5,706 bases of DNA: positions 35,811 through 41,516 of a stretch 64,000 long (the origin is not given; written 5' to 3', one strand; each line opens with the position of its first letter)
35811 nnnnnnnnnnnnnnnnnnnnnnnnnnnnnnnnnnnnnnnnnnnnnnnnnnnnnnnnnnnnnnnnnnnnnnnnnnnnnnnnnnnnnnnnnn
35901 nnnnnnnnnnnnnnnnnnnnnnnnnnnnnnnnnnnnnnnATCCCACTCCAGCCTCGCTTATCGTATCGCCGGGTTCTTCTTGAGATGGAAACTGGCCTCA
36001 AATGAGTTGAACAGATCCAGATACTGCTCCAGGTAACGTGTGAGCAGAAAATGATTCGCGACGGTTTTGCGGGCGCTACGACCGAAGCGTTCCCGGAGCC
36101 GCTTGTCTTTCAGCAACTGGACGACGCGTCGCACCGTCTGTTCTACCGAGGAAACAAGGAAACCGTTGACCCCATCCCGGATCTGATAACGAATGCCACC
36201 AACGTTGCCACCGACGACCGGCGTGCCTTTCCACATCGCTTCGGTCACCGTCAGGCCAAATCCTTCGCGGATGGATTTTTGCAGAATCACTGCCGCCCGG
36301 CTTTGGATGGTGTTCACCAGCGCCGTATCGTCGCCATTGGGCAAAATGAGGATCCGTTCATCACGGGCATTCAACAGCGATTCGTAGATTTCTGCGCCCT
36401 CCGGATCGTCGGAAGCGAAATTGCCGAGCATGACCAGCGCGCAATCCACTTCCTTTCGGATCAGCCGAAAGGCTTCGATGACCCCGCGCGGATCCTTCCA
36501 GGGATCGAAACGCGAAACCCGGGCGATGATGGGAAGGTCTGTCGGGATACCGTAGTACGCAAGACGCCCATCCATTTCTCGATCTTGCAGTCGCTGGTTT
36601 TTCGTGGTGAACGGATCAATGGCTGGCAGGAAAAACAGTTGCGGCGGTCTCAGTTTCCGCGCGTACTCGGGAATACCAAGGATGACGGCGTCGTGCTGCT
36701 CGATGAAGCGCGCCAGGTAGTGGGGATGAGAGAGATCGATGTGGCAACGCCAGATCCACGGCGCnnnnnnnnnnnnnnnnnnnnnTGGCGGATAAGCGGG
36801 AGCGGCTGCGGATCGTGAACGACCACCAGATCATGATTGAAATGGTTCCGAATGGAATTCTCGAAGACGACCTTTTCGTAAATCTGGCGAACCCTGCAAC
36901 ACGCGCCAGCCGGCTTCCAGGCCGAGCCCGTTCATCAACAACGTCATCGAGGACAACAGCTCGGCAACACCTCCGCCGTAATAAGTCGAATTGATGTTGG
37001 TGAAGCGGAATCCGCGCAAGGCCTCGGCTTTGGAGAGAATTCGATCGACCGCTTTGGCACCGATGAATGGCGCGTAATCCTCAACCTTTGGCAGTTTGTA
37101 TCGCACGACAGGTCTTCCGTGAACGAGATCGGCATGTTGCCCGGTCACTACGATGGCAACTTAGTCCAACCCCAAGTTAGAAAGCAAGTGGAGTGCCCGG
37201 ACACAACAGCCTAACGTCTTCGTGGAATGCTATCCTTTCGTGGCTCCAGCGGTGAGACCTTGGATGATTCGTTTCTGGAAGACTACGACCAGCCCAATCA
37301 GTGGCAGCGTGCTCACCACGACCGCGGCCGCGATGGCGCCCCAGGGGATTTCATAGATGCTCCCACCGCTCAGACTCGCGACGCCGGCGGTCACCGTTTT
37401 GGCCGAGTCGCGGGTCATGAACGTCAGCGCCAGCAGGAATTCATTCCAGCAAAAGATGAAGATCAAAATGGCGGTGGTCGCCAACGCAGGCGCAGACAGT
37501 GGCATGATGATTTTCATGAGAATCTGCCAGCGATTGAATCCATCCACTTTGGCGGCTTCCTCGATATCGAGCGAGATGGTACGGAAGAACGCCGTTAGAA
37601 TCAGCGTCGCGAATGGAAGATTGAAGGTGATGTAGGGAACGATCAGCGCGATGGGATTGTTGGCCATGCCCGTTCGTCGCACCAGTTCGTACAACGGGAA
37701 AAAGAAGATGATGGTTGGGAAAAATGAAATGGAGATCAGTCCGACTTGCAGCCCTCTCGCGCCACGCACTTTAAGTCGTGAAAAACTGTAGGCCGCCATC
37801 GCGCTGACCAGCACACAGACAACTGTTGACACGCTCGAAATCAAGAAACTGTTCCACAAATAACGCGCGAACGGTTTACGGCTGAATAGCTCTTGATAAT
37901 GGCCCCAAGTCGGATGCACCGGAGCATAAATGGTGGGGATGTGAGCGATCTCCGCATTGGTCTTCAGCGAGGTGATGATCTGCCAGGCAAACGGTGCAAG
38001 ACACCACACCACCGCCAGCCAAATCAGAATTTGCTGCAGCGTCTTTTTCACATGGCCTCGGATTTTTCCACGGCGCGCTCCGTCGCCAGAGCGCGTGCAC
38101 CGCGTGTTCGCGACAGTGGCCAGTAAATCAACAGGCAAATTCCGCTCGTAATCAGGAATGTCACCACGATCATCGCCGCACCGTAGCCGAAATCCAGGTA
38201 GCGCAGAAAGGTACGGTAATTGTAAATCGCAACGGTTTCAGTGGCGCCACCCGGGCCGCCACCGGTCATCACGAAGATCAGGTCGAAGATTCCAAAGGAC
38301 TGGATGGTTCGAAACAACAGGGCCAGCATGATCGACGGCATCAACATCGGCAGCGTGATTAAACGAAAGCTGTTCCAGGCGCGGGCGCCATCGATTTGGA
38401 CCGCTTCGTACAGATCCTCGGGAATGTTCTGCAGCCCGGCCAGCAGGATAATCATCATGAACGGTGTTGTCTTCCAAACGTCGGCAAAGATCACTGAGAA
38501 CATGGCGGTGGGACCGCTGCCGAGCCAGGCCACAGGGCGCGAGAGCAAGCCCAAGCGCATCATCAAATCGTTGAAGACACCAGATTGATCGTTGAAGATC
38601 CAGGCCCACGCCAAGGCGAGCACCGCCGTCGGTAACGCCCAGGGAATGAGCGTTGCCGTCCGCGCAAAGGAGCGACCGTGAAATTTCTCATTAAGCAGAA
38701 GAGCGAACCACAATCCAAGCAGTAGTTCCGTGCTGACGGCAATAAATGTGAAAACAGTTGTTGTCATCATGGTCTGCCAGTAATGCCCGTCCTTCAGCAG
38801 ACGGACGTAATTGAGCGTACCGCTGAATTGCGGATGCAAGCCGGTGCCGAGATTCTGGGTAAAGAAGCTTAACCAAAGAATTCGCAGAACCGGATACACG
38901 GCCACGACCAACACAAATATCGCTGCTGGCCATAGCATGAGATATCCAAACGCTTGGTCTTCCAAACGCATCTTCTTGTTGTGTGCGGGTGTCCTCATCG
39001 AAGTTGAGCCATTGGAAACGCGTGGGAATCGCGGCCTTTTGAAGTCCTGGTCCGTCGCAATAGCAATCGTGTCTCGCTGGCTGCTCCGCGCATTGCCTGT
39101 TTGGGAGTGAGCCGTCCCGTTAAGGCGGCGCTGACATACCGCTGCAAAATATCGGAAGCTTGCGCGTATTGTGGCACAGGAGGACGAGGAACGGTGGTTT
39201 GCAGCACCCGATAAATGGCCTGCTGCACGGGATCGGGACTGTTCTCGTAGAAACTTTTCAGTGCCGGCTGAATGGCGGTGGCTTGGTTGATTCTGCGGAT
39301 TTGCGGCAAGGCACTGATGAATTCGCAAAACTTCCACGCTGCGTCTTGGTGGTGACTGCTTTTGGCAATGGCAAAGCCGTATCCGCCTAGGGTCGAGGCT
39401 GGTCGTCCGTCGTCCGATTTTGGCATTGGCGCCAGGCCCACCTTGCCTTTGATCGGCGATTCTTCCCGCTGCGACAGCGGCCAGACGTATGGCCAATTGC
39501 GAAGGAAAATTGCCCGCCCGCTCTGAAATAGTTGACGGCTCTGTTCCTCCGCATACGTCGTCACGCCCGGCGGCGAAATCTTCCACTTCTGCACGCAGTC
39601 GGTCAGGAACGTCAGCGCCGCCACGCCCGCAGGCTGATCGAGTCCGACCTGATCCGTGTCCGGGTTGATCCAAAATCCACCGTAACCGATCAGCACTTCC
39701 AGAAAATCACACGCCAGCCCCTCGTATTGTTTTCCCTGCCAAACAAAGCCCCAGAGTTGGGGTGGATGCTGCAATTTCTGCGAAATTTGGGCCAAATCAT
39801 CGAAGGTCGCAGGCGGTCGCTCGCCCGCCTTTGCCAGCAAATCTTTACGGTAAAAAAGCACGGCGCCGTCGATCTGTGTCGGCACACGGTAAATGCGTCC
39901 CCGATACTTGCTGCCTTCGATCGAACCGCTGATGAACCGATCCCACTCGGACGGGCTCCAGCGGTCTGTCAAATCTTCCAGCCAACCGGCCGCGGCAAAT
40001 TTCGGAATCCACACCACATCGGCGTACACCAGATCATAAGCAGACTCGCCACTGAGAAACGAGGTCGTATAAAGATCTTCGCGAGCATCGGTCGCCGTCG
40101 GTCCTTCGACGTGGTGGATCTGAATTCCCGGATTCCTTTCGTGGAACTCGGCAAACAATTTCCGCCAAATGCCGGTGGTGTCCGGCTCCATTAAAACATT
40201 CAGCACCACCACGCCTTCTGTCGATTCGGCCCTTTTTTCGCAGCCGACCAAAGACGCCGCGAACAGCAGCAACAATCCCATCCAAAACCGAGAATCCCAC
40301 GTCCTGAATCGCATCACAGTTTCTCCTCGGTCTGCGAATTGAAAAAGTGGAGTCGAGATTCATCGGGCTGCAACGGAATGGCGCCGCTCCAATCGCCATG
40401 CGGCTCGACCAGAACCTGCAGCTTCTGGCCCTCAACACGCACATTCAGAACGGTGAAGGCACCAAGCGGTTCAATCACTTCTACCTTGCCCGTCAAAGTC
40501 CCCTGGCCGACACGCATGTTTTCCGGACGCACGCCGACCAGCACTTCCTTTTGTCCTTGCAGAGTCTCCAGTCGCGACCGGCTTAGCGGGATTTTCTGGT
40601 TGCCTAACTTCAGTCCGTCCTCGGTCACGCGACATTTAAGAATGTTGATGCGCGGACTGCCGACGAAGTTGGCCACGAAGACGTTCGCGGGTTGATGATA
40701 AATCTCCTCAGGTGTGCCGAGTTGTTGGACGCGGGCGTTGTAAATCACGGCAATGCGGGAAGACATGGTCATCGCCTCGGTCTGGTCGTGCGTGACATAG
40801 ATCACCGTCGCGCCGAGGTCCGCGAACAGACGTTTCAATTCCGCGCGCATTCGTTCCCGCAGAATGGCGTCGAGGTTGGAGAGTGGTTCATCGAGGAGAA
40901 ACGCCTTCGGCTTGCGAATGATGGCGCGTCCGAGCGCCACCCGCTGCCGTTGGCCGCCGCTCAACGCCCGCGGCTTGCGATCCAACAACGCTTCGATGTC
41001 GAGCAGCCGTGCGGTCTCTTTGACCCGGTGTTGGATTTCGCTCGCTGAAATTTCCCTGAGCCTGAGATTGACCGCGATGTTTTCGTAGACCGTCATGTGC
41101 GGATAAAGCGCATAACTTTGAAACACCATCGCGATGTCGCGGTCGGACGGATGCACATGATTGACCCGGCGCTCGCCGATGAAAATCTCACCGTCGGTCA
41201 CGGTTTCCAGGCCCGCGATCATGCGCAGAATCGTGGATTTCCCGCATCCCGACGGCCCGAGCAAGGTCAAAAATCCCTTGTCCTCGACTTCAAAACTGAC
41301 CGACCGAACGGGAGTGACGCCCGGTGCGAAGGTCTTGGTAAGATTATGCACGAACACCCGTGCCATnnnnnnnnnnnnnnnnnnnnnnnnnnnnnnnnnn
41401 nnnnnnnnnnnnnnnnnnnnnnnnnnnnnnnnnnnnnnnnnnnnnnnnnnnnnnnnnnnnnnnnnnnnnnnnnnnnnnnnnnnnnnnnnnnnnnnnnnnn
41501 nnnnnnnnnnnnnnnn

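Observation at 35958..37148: Decayed TreT-like trehalose synthase gene with in-frame TGA, internal deletion and an AT-rich scar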

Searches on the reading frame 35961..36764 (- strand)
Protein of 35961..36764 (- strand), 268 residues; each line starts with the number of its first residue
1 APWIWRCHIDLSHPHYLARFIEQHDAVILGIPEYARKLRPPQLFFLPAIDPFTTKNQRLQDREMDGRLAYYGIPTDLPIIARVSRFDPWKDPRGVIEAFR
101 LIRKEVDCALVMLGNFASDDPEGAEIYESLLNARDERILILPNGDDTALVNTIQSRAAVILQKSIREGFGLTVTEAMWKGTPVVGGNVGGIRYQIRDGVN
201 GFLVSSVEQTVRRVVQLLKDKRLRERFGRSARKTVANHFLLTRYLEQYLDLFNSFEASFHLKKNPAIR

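Call 6: find_related_loci(query=window:35961-36764:-, collection=genome_contigs, flank=6000)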
Query seq(268 aa) (268 aa) in genome_contigs; peptide patterns used: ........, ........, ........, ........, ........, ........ (x = any residue, [..] = any of these).
600 stretches matched a pattern (row limit reached: there are more); 586 encode a relative of the query (tblastn E <= 1e-3); the best 80 are kept; 80 distinct loci.
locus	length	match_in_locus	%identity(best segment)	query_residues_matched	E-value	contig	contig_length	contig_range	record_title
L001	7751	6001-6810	65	1-266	5e-119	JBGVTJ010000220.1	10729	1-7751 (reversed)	MAG: Thermodesulfobacteriota bacterium isolate S_237_B13 k127_40832, whole genome shotgun sequence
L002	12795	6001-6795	64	1-261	4e-119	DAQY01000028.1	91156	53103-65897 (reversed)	MAG TPA_asm: Methanomicrobiaceae archaeon UBA206 UBA206_contig_1296, whole genome shotgun sequence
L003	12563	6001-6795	66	1-261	4e-119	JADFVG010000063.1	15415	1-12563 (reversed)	MAG: Chloroflexota bacterium isolate C2.bin.45 k83_721582, whole genome shotgun sequence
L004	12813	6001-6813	64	1-267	2e-118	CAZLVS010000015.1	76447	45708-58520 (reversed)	MAG TPA_asm: uncultured Ignavibacteria bacterium isolate binchicken_co17_427 genome assembly, contig: NODE_1041_length_7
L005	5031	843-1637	63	1-261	5e-119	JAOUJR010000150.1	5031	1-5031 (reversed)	MAG: Nitrospirota bacterium isolate 8_1_Jan_SF_Bin13 8_1_Jan_SF_Bin13_scaffold_11791_c1, whole genome shotgun sequence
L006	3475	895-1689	66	1-261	4e-120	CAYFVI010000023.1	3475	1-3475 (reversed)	MAG TPA_asm: uncultured Dehalococcoidaceae bacterium isolate ERP108616_co1_214 genome assembly, contig: k119_644662, who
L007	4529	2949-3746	63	1-262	1e-117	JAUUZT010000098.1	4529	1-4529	MAG: Dehalococcoidia bacterium isolate CSMAG_200 CSMAG_200_k127_4747491_length_4529_cov_21.9589, whole genome shotgun se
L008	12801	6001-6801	65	1-263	6e-115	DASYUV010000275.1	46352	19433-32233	MAG TPA_asm: Candidatus Binatia bacterium isolate SMAG_U4604 k141_277890, whole genome shotgun sequence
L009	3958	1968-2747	63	3-258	2e-116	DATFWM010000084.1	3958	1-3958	MAG TPA_asm: Blastocatellia bacterium isolate SMAG_U9490 k141_17587566, whole genome shotgun sequence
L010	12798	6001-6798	60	1-262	4e-115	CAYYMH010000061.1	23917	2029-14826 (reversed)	MAG TPA_asm: uncultured Cytophagia bacterium isolate SRP141376_co3_458 genome assembly, contig: NODE_5600_length_23917_c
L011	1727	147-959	60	1-266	1e-122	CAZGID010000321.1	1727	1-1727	MAG TPA_asm: uncultured bacterium isolate SRP193661_co1_15 genome assembly, contig: NODE_80153_length_1727_cov_4.336722,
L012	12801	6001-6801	62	1-263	1e-114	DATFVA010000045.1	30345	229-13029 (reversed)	MAG TPA_asm: Ignavibacteriaceae bacterium isolate SMAG_U9452 k141_262509, whole genome shotgun sequence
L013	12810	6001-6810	62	1-266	3e-114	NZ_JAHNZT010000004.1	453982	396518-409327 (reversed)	Citreicoccus inhibens strain M34 NODE_4_length_453982_cov_17.695407, whole genome shotgun sequence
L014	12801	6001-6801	63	1-263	1e-113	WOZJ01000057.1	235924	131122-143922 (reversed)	MAG: Nitrospirae bacterium isolate WOFB21 NODE_4_length_235924_cov_79.918200, whole genome shotgun sequence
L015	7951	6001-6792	60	2-261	5e-112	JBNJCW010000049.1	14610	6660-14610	MAG: Actinomycetota bacterium isolate Y23_7dBSe1.bin.150 NODE_3769_length_14610_cov_15.800841, whole genome shotgun sequ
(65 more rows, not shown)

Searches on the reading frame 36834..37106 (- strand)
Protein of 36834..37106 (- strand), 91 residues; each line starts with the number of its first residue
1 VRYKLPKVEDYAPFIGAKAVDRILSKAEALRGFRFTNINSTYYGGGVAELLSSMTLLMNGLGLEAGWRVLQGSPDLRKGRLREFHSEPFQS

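Call 30: search_protein_families(library=pfam, proteins=[window:36834-37106:-], max_evalue=0.001)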
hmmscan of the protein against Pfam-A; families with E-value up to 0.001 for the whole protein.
seq(91 aa): 1 family
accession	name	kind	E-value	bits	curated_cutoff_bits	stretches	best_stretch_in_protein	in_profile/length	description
PF21269.3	TreT_GT1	-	8.6e-13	48.6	27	1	37-75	1-39/144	Trehalose synthase, N-terminal domain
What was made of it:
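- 36882..37106 (-): N-terminal segment in the original frame, codons 1-75 (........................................). It matches Pfam TreT_GT1 profile positions 1-39 only (call 30).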

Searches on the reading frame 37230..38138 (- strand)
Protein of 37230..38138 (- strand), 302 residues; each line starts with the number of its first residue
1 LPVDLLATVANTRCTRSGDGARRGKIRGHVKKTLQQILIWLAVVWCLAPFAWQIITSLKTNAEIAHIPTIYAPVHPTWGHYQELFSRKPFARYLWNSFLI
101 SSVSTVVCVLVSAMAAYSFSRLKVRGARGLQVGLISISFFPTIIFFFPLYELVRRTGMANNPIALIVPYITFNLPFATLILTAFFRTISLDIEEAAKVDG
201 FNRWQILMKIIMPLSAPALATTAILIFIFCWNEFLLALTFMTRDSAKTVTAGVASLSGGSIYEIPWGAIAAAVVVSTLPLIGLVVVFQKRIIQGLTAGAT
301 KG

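Call 5: search_protein_families(library=ncbifam, proteins=[window:37230-38138:-])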
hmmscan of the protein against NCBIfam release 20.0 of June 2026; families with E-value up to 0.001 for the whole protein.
window:37230-38138:- (302 aa): 20 families
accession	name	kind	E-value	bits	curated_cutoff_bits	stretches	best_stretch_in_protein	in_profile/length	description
NF040932.1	ABC_arch_GlcU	equivalog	9.8e-38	130.3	340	1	32-297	2-266/272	glucose ABC transporter permease GlcU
NF008231.0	PRK10998.1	equivalog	2.1e-29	103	261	1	88-302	79-296/296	maltose ABC transporter permease MalG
NF008210.0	PRK10973.1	equivalog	1.7e-21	77.1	297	1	63-296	40-277/281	sn-glycerol-3-phosphate ABC transporter permease UgpE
NF007047.0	PRK09500.1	equivalog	5.6e-15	55.6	326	1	32-245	4-210/257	spermidine/putrescine ABC transporter permease PotC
NF043073.1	MMSYN1_0195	equivalog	1.3e-11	43.4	1250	1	78-236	43-201/1021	spermidine/putrescine ABC transporter permease/substrate-binding protein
NF007044.0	PRK09497.1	equivalog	1.3e-10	41.2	348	2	159-237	147-225/285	spermidine/putrescine ABC transporter permease PotB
TIGR01581.1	Mo_ABC_porter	hypoth_equivalog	1.3e-10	41.1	210.3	1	88-253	17-194/225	ABC transporter permease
NF011624.0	PRK15050.1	equivalog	2.6e-10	39.9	247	1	77-274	58-270/297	2-aminoethylphosphonate ABC transporter permease subunit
TIGR02141.1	modB_ABC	equivalog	1.4e-09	37.9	182.6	1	97-285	3-198/208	molybdate ABC transporter permease subunit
TIGR03226.1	PhnU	equivalog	2.1e-07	30.7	283.45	1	165-278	182-291/311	2-aminoethylphosphonate ABC transporter permease subunit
TIGR03262.1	PhnU2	equivalog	5.6e-07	28.6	593.25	1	80-234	42-205/546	putative 2-aminoethylphosphonate ABC transporter permease subunit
NF040931.1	ABC_arch_GlcT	equivalog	1.5e-06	28.1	360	1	174-286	155-264/278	glucose ABC transporter permease GlcT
NF006951.0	PRK09433.1-2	equivalog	1.7e-06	26.9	788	1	166-300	143-273/535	thiamine/thiamine pyrophosphate ABC transporter permease ThiP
TIGR02139.1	permease_CysT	equivalog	1e-05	25.3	246.1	1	158-265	128-235/265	sulfate ABC transporter permease subunit CysT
NF043074.1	MMSYN1_0196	equivalog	1.2e-05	24.7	350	1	79-260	52-236/277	spermidine/putrescine ABC transporter permease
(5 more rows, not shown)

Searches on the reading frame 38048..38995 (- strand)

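Call 29: search_protein_families(library=ncbifam, proteins=[window:38048-38995:-], max_evalue=1e-20)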
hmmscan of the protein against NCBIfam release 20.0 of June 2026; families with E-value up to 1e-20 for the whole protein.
window:38048-38995:- (315 aa): 3 families
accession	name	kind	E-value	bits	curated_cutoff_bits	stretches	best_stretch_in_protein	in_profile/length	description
NF007852.0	PRK10561.1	equivalog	1.5e-34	120.2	335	1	14-286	11-280/295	sn-glycerol-3-phosphate ABC transporter permease UgpA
NF008232.0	PRK10999.1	equivalog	5.2e-28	98.1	392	1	57-289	264-510/520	maltose ABC transporter permease MalF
NF040931.1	ABC_arch_GlcT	equivalog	7.5e-28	97.9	360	1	22-284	3-261/278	glucose ABC transporter permease GlcT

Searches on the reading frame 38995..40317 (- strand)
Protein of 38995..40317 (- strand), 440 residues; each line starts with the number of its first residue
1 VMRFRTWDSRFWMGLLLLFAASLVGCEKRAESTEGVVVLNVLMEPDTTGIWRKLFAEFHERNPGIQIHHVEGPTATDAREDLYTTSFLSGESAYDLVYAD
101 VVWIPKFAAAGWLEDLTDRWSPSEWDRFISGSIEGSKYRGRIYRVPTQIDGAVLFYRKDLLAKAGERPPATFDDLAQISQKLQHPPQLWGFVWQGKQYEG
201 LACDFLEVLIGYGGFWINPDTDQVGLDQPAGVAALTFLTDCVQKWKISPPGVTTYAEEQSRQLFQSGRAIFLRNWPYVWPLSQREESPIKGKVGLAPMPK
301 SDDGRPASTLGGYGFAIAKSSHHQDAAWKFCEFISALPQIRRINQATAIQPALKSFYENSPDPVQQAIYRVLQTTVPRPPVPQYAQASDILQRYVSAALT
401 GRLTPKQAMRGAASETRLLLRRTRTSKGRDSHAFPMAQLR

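Call 5: search_protein_families(library=ncbifam, proteins=[window:38995-40317:-])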
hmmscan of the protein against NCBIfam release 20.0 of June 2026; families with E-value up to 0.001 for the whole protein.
window:38995-40317:- (440 aa): 6 families
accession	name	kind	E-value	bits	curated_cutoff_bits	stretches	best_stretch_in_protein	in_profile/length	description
NF007011.0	PRK09474.1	equivalog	9.9e-14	50.9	291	1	61-414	55-392/396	maltose/maltodextrin ABC transporter substrate-binding protein MalE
NF053763.1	ABCarbgalBndGanS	equivalog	2.3e-10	39.8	700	1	128-414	124-409/420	galactooligosaccharide ABC transporter substrate-binding protein GanS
TIGR03850.1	bind_CPR_0540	equivalog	6.8e-07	28.2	299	1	18-374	12-383/437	carbohydrate ABC transporter substrate-binding protein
TIGR04541.1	thiaminase_BcmE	equivalog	3.3e-06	26.3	175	1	20-162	11-144/381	thiamine pyridinylase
TIGR03851.1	chitin_NgcE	equivalog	2.4e-05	23.5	399.65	1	108-198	111-209/450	N-acetylglucosamine/diacetylchitobiose ABC transporter substrate-binding protein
NF008211.0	PRK10974.1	equivalog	0.00039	19.1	411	0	139-196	135-197/439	sn-glycerol-3-phosphate ABC transporter substrate-binding protein UgpB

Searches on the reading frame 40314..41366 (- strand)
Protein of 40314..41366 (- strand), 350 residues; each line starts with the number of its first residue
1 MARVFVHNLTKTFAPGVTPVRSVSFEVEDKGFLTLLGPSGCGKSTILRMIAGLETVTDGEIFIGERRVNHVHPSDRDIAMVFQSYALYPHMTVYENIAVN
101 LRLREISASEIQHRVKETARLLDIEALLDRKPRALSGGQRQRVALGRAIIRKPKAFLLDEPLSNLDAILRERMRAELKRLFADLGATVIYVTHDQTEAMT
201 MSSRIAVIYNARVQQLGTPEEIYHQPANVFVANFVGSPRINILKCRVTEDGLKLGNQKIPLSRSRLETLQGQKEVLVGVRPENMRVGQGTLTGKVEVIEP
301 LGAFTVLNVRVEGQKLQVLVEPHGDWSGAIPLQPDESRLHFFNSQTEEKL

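Call 12: search_protein_families(library=pfam, proteins=[window:40314-41366:-], max_evalue=0.00001)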
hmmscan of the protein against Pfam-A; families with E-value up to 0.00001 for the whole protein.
window:40314-41366:- (350 aa): 3 families
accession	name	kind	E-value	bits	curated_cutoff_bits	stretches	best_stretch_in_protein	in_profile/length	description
PF00005.33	ABC_tran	-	4.7e-32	111.9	25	1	21-162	2-136/137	ABC transporter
PF17912.7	OB_MalK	-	3e-10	41.2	27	1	236-284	1-53/53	MalK OB fold domain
PF08402.16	TOBE_2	-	5.7e-09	36.4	21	1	277-331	1-65/76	TOBE domain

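Call 15: find_encoding_contigs(protein=P0122, flank=4000, max_places=10)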
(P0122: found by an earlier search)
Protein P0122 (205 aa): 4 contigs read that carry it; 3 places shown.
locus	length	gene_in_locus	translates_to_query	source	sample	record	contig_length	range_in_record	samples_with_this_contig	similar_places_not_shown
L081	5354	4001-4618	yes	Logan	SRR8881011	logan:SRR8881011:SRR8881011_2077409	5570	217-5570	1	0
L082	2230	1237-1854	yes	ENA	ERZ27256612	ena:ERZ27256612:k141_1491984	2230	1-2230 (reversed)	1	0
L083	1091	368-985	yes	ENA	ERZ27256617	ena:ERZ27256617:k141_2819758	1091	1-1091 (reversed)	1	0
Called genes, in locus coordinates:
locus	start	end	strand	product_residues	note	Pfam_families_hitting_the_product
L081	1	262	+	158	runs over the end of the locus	?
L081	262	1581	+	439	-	PF01547:SBP_bac_1, PF13416:SBP_bac_8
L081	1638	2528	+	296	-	PF00528:BPD_transp_1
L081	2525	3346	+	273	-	PF00528:BPD_transp_1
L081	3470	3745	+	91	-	PF21269:TreT_GT1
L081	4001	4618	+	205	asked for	PF00534:Glycos_transf_1, PF13692:Glyco_trans_1_4, PF20706:GT4-conflict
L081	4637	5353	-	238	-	?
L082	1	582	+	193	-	?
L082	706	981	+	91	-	PF21269:TreT_GT1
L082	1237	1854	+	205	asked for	PF00534:Glycos_transf_1, PF13692:Glyco_trans_1_4, PF20706:GT4-conflict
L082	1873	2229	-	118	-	?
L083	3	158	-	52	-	?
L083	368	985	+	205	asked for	PF00534:Glycos_transf_1, PF13692:Glyco_trans_1_4, PF20706:GT4-conflict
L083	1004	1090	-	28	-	?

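Call 29: search_protein_families(library=ncbifam, proteins=[window:40314-41366:-], max_evalue=1e-20)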
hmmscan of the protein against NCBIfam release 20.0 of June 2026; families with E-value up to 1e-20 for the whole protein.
window:40314-41366:- (350 aa): 111 families (the best 25 are shown)
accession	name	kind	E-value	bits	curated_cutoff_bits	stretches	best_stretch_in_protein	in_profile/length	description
NF008653.0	PRK11650.1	subfamily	9.5e-130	432.8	432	1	1-348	1-353/357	sn-glycerol-3-phosphate ABC transporter ATP-binding protein UgpC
NF008233.0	PRK11000.1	equivalog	1.2e-107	359.9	568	1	1-318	1-325/369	maltose/maltodextrin ABC transporter ATP-binding protein MalK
NF040933.2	ABC_arch_GlcV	equivalog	3.4e-97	325.5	450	1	3-325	2-326/357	glucose ABC transporter ATP-binding protein GlcV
NF006987.0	PRK09452.1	equivalog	1.1e-95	320.5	482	1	6-288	20-303/378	spermidine/putrescine ABC transporter ATP-binding protein PotA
TIGR03265.1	PhnT2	equivalog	1.1e-94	317.6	457.7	1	4-320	5-321/353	putative 2-aminoethylphosphonate ABC transporter ATP-binding protein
TIGR01187.1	potA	subfamily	1.6e-90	303.5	355.6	1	35-297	1-272/325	polyamine ABC transporter ATP-binding protein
NF043075.1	MMSYN1_0197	equivalog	7.4e-89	298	550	1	6-321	5-318/341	spermidine/putrescine ABC transporter ATP-binding protein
NF008513.0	PRK11432.1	equivalog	4.4e-84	282.4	496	1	5-314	8-316/351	ferric ABC transporter ATP-binding protein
NF040840.2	tungstate_WtpC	equivalog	1.2e-79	268.2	440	1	20-319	16-318/347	tungstate ABC transporter ATP-binding protein WtpC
NF008621.0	PRK11607.1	equivalog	2.6e-76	256.9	613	1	6-321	22-347/377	putrescine ABC transporter ATP-binding subunit PotG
TIGR00968.1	3a0106s01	subfamily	1.5e-73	247.2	342.75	1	5-237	2-233/237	sulfate ABC transporter ATP-binding protein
TIGR03258.1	PhnT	equivalog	2.9e-72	243.7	499.15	1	19-320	23-332/359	2-aminoethylphosphonate ABC transport system ATP-binding subunit PhnT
NF008105.0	PRK10851.1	equivalog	9.7e-68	228.5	502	1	7-324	6-314/362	sulfate/thiosulfate ABC transporter ATP-binding protein CysA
TIGR01186.1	proV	subfamily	2.4e-63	214.4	326.6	1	19-241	8-236/363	betaine/proline/choline family ABC transporter ATP-binding protein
TIGR03415.1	ABC_choXWV_ATP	equivalog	4.3e-53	180.6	483.75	1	17-262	37-296/382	choline ABC transporter ATP-binding protein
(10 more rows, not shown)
